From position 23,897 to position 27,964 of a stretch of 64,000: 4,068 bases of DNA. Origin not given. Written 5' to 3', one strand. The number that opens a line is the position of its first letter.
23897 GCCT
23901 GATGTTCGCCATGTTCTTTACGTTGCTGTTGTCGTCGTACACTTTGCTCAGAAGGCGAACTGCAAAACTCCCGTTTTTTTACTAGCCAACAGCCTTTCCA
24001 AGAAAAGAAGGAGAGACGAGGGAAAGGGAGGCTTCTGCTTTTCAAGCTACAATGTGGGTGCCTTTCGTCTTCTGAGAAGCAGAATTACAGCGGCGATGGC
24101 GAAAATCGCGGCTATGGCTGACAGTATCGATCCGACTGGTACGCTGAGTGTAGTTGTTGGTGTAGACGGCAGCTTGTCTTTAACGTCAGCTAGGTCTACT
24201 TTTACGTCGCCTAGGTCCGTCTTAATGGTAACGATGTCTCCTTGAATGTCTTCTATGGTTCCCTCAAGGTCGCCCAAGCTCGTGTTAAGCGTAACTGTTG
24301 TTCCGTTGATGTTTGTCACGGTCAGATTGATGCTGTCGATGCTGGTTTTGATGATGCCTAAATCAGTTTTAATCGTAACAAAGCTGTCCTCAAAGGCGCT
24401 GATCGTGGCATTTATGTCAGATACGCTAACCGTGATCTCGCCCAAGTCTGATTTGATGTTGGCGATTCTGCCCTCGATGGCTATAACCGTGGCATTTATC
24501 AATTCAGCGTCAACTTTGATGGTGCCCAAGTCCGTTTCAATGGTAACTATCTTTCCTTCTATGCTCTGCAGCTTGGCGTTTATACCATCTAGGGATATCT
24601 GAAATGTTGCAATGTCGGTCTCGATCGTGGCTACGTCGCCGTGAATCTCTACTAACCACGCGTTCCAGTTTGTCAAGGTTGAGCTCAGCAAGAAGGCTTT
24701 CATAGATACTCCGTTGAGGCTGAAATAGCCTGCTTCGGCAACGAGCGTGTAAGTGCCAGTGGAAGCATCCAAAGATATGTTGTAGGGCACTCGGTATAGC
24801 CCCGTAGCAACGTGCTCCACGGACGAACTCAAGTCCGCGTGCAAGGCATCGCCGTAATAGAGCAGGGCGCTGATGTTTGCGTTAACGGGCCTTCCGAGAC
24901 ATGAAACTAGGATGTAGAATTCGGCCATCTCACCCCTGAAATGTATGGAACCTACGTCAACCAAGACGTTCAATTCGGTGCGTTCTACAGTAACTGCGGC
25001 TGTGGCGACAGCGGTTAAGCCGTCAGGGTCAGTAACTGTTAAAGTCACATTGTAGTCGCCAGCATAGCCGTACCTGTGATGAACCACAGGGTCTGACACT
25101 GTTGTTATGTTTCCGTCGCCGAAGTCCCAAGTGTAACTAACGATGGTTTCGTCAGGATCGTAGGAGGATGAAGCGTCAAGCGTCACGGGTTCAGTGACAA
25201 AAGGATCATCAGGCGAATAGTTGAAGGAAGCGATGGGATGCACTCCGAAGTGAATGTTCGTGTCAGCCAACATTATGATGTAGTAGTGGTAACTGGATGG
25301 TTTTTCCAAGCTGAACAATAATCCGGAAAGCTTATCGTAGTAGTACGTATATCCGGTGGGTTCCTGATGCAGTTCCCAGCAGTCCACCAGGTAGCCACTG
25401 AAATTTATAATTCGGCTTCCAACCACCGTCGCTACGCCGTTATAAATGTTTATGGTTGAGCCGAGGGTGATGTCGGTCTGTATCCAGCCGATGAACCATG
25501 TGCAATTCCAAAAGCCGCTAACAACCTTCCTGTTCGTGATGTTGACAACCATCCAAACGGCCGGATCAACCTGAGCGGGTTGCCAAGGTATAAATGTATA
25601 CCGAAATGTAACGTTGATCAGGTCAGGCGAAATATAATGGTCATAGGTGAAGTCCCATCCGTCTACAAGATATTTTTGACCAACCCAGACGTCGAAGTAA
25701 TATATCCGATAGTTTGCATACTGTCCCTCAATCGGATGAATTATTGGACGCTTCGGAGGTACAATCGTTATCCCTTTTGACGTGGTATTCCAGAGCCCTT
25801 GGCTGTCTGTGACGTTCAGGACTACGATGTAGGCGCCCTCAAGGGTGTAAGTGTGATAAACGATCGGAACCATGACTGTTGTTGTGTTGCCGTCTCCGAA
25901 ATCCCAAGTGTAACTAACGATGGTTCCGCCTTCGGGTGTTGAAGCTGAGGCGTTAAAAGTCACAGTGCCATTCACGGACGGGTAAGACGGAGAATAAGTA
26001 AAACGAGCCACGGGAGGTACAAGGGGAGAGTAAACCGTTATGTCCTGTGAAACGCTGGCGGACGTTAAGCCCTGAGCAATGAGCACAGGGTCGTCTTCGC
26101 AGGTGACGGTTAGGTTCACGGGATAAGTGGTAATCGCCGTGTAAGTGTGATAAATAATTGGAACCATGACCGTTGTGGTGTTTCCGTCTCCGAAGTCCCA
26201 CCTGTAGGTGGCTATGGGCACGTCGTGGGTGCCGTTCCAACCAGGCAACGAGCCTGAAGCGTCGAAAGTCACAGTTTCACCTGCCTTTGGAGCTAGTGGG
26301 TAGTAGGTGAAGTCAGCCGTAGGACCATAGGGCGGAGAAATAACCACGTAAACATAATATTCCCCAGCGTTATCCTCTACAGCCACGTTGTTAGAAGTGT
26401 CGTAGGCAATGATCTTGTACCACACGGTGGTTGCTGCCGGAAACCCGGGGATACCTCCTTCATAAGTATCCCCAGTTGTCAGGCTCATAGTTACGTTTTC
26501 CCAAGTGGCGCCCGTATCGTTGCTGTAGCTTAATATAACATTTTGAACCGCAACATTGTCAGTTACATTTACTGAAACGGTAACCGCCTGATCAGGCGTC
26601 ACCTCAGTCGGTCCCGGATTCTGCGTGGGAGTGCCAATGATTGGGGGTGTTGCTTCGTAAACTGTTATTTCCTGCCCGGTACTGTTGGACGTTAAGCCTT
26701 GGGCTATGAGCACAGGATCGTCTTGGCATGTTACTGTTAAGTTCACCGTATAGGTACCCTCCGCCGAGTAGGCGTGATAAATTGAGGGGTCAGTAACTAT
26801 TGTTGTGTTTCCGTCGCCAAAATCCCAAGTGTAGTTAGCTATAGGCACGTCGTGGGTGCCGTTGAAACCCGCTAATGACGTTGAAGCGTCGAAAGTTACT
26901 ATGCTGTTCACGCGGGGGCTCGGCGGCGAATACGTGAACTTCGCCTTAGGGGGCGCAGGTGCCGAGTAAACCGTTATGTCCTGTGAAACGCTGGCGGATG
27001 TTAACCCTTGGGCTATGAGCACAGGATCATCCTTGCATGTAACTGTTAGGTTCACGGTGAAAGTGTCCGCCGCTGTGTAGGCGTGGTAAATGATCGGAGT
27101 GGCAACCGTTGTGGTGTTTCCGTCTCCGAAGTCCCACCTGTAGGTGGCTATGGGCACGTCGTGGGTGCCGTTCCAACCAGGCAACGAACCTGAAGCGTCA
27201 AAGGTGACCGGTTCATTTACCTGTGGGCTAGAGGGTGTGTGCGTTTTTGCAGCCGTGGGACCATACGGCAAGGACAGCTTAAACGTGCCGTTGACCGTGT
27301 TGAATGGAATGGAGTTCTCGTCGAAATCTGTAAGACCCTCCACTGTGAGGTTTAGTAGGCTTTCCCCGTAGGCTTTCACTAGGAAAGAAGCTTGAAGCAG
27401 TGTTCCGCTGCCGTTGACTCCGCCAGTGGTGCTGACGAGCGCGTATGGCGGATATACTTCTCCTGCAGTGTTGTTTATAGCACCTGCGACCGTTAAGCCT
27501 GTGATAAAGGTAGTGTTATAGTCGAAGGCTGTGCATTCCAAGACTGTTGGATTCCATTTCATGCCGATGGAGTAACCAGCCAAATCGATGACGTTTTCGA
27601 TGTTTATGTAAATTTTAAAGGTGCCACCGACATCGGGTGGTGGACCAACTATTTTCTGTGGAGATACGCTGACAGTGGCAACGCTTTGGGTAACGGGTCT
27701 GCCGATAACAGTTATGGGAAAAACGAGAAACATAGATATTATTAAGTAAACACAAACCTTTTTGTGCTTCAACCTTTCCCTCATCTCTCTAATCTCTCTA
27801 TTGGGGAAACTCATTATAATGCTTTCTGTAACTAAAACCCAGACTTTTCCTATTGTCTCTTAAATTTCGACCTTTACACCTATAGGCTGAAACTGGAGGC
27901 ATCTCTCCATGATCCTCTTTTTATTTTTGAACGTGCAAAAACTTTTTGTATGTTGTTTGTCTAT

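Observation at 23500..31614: Possible self-contained surface-protein sorting locus: a minimal archaeosortase-like protein and a CPBP protease bracket two giant anchored cargo proteins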

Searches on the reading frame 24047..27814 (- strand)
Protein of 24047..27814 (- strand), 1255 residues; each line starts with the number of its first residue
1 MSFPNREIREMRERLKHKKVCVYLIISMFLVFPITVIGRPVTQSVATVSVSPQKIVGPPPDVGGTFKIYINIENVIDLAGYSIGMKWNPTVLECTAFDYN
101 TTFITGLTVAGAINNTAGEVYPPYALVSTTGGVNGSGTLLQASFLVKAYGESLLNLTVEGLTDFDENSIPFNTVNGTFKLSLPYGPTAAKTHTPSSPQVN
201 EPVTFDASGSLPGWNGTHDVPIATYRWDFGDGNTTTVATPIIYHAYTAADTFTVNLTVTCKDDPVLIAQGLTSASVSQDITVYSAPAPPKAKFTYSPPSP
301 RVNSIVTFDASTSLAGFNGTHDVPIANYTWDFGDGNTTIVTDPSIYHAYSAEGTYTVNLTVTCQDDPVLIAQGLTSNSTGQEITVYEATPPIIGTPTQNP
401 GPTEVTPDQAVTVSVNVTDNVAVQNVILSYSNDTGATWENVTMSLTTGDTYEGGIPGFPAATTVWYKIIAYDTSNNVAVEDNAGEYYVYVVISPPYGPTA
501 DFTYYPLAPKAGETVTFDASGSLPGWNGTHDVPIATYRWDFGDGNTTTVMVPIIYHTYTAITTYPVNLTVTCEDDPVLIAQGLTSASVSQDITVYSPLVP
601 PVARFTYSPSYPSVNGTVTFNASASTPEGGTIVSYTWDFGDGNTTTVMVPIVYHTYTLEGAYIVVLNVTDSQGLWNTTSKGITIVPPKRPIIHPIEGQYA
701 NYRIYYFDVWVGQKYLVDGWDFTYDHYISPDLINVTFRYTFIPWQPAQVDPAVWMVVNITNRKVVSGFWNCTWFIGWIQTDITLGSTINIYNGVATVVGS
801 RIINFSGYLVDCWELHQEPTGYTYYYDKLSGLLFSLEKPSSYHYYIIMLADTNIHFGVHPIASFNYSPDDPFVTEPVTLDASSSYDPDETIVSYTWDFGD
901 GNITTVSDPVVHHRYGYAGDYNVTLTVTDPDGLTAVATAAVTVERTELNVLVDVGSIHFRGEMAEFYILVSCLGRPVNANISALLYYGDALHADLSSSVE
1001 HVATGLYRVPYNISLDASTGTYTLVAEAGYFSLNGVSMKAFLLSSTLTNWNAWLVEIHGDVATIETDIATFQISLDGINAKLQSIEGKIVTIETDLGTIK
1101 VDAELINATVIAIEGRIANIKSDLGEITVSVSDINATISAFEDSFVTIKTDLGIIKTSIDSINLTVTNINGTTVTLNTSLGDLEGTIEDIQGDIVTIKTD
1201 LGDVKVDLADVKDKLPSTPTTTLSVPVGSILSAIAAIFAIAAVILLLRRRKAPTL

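Call 3: search_protein_families(library=ncbifam, proteins=[window:24047-27814:-], max_evalue=1)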
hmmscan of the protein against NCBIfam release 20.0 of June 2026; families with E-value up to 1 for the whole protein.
window:24047-27814:- (1255 aa): 14 families
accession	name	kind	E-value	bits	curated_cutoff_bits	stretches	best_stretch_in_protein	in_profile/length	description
TIGR00864.1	PCC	subfamily_domain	6.9e-16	55.9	1861.4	4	537-697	1254-1403/2700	polycystin cation channel protein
TIGR02169.1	SMC_prok_A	equivalog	1e-05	23.5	729.4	1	1058-1216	230-389/1165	chromosome segregation protein SMC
NF058578.1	CPR_pilus_PamR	equivalog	0.00025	20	300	1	896-936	185-231/297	pilus system RbmA-like protein PamR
TIGR04523.1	Mplasa_alph_rch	subfamily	0.00025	19.1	270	1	1059-1213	510-666/745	helix-rich protein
TIGR02168.1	SMC_prok_B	equivalog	0.0025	15.6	567.35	1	1059-1217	791-949/1181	chromosome segregation protein SMC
NF002572.0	PRK02224.1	equivalog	0.0047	15.2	1087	1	1054-1213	260-419/888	DNA double-strand break repair ATPase Rad50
NF045487.1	ASRP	equivalog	0.0059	15.3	300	1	1066-1212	111-255/593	archaea-specific SMC-related protein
NF047515.1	SpiroCoCo_C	equivalog_domain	0.006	15.8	125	1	1068-1201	116-244/313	SpiroCoCo family coiled-coil protein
NF038218.1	IcmG_DotF_IVB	equivalog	0.012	15.3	200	1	1129-1197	117-185/266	type IVB secretion system protein IcmG/DotF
TIGR00636.1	PduO_Nterm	equivalog_domain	0.015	15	108.45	1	1052-1128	22-100/171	cob(I)yrinic acid a,c-diamide adenosyltransferase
NF041034.1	Rad50_Sulf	equivalog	0.018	12.9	1000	1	1072-1216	551-694/872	DNA double-strand break repair ATPase Rad50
TIGR04320.1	Surf_Exclu_PgrA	domain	0.029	13.7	70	0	1164-1215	241-293/360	SEC10/PgrA surface exclusion domain-containing protein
NF041035.1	Rad50_Halo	equivalog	0.03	12.7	1000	1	1054-1216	253-415/883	DNA double-strand break repair ATPase Rad50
NF011813.0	PRK15285.1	equivalog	0.72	9.5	447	0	375-437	168-228/250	fimbrial chaperone StfD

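Call 4: search_protein_families(library=pfam, proteins=[window:24047-27814:-], max_evalue=1)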
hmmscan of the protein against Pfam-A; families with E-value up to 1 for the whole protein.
window:24047-27814:- (1255 aa): 18 families
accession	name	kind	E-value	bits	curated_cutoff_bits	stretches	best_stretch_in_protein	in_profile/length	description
PF18911.6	PKD_4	-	7.6e-71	234.6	27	5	870-943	13-85/85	PKD domain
PF00801.26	PKD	-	2.9e-54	181.4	23.5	5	875-938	15-76/80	PKD domain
PF22352.2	K319L-like_PKD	-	6.4e-16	58.6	27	3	874-943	11-84/84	K319L-like, PKD domain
PF07889.17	DUF1664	-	0.00049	20.6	34.6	0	1048-1093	76-121/124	Protein of unknown function (DUF1664)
PF21027.3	Sde0182_C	-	0.0043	18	27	1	877-896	2-21/83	Cellulose-binding protein Sde0182, C-terminal domain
PF05377.16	FlaC_arch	-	0.0052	17.6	27.8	0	1081-1117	1-37/55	Flagella accessory protein C (FlaC)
PF23284.2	KOW2_Spt5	-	0.008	16.4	28.9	1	1182-1207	14-39/50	Transcription elongation factor SPT5, second KOW domain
PF10842.14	DUF2642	-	0.01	16.2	22.7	1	1165-1199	13-47/64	Protein of unknown function (DUF2642)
PF22463.2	Ctf19_RWD1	-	0.014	15.8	26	0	568-588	2-22/69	Ctf19, first RWD domain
PF09763.15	Sec3_CC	-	0.022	15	27.1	1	1100-1159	14-72/133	Exocyst complex component Sec3, coiled-coil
PF06009.19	Laminin_II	-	0.027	14.9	33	0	1131-1199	12-80/138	Laminin Domain II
PF13166.12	AAA_13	-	0.052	12.7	36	1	1060-1215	322-467/713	AAA domain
PF21471.3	Reelin_subrepeat-B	-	0.076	13.2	27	1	420-445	54-77/127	Reelin subrepeat B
PF01835.25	MG2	-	0.088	13.6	32.8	0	999-1026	53-80/96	MG2 domain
PF18981.6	InlK_D3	-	0.092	13.3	25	0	917-943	48-73/75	Internalin K domain (D3/D4)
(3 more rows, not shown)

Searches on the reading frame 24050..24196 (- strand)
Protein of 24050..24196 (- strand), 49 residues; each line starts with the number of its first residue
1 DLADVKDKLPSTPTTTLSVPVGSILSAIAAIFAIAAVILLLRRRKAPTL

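Call 39: search_protein_families(library=ncbifam, proteins=[window:24050-24196:-], max_evalue=10)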
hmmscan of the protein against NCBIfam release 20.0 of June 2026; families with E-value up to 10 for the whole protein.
seq(49 aa): 7 families
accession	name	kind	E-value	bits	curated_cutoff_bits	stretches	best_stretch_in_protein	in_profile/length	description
NF058582.1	Microco_LAVTG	domain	0.017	15.2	27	1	19-44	9-33/34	LAVTG motif-containing sortase-dependent surface protein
NF058571.1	GVDTG_CTERM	domain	0.1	12.9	29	1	16-44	20-44/44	GVDTG sorting domain-containing protein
NF035936.1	agg_sub_LPXTH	equivalog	0.23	11.1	100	1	5-38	241-276/281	serine-rich aggregation substance UasX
TIGR04126.1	PGF_CTERM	domain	0.41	10.4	24.5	1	27-44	10-27/28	PGF-CTERM sorting domain-containing protein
NF033507.3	Loki-CTERM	subfamily_domain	0.49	10.8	19.9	1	25-45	10-26/27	Loki-CTERM sorting domain-containing protein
NF045529.2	Heimdall-CTERM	domain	0.65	10.5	24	1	28-45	8-25/26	Heimdall-CTERM domain-containing surface protein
TIGR01167.1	LPXTG_anchor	domain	3.3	8.5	15.9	0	24-45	12-33/34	LPXTG cell wall anchor domain-containing protein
